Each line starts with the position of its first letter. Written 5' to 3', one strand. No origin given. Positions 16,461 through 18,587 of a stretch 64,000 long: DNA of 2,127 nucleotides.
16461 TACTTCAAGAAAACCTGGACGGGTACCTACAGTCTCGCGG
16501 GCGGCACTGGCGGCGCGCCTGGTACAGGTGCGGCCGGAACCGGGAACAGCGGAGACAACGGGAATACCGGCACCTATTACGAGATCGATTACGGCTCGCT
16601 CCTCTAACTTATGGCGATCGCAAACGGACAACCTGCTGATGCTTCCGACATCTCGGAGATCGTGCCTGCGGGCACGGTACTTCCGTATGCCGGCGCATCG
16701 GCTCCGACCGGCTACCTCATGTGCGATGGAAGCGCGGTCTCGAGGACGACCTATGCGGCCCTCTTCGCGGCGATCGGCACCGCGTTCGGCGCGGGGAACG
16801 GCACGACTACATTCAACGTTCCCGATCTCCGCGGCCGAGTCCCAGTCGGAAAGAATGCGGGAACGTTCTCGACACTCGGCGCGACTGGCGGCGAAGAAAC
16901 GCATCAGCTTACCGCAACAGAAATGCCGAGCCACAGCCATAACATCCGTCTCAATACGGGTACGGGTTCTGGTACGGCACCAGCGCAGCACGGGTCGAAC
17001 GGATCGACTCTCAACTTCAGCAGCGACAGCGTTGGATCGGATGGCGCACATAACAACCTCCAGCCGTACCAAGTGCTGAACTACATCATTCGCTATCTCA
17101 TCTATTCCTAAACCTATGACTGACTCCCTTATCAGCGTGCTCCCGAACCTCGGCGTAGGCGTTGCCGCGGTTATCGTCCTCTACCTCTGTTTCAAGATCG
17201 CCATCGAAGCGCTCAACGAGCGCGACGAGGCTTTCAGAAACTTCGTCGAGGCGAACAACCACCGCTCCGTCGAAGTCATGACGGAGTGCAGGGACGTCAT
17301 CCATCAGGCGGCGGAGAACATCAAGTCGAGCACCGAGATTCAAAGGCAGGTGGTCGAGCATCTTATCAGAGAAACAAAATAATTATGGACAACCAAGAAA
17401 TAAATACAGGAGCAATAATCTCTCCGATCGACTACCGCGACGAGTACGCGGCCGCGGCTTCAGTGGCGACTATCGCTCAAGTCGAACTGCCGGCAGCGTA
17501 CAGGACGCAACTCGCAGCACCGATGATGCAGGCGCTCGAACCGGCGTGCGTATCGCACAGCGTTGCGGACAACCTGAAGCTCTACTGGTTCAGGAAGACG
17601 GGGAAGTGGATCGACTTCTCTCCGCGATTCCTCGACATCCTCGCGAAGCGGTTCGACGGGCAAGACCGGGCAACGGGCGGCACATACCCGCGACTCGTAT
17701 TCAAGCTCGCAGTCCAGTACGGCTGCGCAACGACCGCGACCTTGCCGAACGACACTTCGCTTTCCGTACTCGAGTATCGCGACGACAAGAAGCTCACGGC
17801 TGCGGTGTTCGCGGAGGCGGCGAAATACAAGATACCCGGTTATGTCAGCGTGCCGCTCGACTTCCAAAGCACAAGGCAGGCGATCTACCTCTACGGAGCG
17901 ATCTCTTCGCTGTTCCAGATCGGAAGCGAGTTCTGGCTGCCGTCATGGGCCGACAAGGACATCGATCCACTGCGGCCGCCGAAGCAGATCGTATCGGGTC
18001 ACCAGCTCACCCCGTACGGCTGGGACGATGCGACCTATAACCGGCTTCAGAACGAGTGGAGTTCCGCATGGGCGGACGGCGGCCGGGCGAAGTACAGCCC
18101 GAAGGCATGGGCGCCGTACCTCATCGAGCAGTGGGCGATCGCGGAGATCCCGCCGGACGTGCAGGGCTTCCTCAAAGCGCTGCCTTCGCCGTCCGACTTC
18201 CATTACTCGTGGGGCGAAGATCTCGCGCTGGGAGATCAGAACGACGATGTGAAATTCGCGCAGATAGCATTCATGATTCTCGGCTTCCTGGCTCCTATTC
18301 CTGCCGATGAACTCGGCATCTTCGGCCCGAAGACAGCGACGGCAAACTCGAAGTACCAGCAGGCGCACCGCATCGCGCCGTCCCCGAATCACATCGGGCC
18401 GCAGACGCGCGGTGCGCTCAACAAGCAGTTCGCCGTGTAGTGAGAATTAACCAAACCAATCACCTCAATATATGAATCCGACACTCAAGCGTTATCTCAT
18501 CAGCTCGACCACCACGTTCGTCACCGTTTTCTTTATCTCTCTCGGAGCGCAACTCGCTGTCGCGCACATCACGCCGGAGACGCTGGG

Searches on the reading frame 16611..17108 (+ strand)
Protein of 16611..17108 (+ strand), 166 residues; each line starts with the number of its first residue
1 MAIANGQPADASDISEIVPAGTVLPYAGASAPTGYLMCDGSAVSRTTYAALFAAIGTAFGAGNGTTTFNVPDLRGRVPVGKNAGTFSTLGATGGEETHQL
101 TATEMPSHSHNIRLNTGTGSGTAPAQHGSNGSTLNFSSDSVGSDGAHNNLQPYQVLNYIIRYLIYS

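Call 26: search_protein_families(library=pfam, proteins=[window:16611-17108:+], max_evalue=0.001)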
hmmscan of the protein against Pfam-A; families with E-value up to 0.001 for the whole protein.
window:16611-17108:+ (166 aa): 2 families
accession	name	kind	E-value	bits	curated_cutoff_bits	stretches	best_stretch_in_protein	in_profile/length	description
PF07484.17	Collar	-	2.9e-25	88.4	24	1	21-78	1-57/57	Phage Tail Collar Domain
PF21939.1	Gp10_C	-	5.2e-06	27.9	27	1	75-161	35-138/139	Baseplate structural protein Gp10, C-terminal domain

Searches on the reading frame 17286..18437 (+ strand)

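Call 13: search_protein_families(library=phrogs, proteins=[window:17286-18437:+], max_evalue=0.001)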
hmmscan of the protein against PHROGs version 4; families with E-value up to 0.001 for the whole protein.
window:17286-18437:+ (384 aa): 0 families

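Call 26: search_protein_families(library=pfam, proteins=[window:17286-18437:+], max_evalue=0.001)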
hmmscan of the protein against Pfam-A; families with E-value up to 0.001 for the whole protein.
window:17286-18437:+ (384 aa): 1 family
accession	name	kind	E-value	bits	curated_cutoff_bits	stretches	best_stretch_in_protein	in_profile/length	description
PF01471.23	PG_binding_1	-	6.8e-05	23.4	23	1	319-366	2-46/57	Putative peptidoglycan binding domain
